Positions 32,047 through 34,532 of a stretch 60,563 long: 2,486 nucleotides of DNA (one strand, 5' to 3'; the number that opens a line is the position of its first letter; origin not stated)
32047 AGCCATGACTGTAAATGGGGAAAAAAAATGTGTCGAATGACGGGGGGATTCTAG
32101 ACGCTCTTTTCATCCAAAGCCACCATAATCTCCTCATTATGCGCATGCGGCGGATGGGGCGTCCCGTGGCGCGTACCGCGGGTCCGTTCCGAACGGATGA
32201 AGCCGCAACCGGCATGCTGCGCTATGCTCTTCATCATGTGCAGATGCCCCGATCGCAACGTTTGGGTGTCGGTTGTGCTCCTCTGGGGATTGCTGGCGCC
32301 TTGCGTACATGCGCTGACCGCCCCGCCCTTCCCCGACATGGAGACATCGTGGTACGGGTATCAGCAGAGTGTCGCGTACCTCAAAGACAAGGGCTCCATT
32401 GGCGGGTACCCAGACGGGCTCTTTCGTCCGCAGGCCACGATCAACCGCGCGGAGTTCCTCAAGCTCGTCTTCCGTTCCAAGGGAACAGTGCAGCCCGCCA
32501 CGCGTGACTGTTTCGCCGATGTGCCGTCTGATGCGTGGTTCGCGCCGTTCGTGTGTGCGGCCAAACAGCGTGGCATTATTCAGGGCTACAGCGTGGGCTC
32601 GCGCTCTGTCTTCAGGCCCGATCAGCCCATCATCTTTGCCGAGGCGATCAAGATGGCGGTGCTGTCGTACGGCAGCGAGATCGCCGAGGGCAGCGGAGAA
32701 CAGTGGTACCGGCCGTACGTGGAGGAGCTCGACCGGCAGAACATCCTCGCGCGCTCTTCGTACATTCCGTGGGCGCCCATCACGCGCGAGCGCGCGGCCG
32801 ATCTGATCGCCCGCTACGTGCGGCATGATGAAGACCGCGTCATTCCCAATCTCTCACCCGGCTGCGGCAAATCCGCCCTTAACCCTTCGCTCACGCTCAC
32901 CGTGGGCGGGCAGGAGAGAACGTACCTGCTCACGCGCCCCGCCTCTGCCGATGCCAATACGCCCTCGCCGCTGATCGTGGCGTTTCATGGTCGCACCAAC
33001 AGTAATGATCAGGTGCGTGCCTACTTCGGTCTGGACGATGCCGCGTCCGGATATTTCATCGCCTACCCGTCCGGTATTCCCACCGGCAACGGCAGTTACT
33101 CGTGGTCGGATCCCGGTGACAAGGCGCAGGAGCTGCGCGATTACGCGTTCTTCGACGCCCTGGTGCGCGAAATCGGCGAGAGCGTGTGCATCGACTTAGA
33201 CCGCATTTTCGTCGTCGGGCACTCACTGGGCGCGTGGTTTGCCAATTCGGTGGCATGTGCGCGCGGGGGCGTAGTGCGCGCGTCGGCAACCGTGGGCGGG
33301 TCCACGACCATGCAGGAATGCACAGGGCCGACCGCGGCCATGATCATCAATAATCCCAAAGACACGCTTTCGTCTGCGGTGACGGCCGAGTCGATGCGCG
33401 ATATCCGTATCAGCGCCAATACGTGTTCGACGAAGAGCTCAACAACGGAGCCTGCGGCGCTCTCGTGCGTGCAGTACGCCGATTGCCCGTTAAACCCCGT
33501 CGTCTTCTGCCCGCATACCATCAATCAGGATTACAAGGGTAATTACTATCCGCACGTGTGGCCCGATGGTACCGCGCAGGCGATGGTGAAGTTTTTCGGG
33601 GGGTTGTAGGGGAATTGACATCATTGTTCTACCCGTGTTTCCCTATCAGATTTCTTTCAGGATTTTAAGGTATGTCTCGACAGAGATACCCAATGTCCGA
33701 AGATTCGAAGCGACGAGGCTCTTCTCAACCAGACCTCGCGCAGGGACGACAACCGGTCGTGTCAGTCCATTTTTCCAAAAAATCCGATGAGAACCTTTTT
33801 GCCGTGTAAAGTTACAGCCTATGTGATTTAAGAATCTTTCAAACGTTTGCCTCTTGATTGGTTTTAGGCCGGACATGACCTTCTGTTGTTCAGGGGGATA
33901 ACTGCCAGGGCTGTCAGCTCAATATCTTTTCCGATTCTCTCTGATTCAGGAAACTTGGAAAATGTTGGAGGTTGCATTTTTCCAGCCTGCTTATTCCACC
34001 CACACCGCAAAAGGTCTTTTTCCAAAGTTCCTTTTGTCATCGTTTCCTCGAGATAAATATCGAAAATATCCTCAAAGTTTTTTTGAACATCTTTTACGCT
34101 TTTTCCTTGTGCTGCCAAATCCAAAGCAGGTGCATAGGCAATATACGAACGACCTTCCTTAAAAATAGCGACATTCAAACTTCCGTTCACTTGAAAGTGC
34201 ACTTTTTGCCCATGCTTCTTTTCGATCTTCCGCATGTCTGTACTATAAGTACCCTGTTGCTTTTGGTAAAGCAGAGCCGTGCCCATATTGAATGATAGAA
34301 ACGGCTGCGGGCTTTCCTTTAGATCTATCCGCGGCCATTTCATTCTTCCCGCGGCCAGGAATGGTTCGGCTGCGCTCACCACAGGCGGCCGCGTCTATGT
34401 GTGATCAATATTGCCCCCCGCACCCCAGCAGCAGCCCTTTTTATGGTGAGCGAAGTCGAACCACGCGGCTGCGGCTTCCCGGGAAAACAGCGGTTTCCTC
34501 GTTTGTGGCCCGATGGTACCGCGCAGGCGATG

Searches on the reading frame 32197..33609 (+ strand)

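Call 3: search_protein_families(library=pfam, proteins=[window:32197-33609:+], max_evalue=1)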
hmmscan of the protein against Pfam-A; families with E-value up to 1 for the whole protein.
window:32197-33609:+ (470 aa): 5 families
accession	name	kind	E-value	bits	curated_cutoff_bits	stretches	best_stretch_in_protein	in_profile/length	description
PF00395.25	SLH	-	1.7e-22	79.5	20.8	2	44-87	1-43/44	S-layer homology domain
PF12697.13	Abhydrolase_6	-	0.0019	19.4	26.3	1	297-366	37-91/217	Alpha/beta hydrolase family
PF00326.27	Peptidase_S9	-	0.0046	16.9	22.6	1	282-370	11-99/213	Prolyl oligopeptidase family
PF07859.19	Abhydrolase_3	-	0.14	12.3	25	1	328-355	64-91/210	alpha/beta hydrolase fold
PF20030.5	bpMoxR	-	0.22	11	27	1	195-247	15-66/205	MoxR domain in the MoxR-vWA-beta-propeller ternary systems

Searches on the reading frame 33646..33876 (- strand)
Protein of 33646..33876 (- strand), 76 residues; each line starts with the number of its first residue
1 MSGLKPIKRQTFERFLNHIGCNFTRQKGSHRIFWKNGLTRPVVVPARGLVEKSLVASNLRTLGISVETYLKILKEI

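Call 3: search_protein_families(library=pfam, proteins=[window:33646-33876:-], max_evalue=1)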
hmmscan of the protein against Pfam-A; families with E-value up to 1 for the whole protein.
window:33646-33876:- (76 aa): 2 families
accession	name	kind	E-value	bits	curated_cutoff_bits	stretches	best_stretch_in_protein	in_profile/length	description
PF07927.17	HicA_toxin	-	9.4e-09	35.7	27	1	11-64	3-58/58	HicA toxin of bacterial toxin-antitoxin,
PF01115.22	F_actin_cap_B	-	0.22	11.6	26.3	1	17-72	53-101/237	F-actin capping protein, beta subunit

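Call 4: search_protein_families(library=padloc, proteins=[window:33646-33876:-], max_evalue=1)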
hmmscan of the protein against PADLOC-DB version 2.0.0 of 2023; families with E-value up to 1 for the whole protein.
window:33646-33876:- (76 aa): 0 families

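Call 5: search_protein_families(library=phrogs, proteins=[window:33646-33876:-], max_evalue=1)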
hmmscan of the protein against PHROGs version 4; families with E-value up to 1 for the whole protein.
window:33646-33876:- (76 aa): 1 family
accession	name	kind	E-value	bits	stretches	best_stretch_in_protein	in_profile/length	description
phrog_353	-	moron, auxiliary metabolic gene and host takeover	2.6e-06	28.4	1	5-65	3-66/73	toxin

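Call 6: search_protein_families(library=ncbifam, proteins=[window:33646-33876:-], max_evalue=1)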
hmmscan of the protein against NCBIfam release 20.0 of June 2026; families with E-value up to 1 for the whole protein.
window:33646-33876:- (76 aa): 0 families

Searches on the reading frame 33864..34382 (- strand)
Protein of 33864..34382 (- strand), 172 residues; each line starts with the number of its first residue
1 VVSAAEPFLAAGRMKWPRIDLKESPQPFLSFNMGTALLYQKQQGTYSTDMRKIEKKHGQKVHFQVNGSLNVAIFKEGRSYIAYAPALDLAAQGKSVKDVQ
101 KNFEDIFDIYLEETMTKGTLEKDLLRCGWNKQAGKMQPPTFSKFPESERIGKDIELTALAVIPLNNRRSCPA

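Call 3: search_protein_families(library=pfam, proteins=[window:33864-34382:-], max_evalue=1)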
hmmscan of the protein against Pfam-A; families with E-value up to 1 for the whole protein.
window:33864-34382:- (172 aa): 0 families

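Call 4: search_protein_families(library=padloc, proteins=[window:33864-34382:-], max_evalue=1)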
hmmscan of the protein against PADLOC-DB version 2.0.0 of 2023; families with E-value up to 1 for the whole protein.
window:33864-34382:- (172 aa): 0 families

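Call 5: search_protein_families(library=phrogs, proteins=[window:33864-34382:-], max_evalue=1)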
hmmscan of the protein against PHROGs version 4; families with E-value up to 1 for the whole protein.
window:33864-34382:- (172 aa): 2 families
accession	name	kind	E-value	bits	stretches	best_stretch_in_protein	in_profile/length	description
phrog_12841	-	unknown function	0.052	15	1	75-117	15-56/106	-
phrog_236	-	other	0.2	12.2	1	36-81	372-418/431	nucleotide kinase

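Call 6: search_protein_families(library=ncbifam, proteins=[window:33864-34382:-], max_evalue=1)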
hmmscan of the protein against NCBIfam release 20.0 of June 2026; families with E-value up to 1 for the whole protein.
window:33864-34382:- (172 aa): 0 families
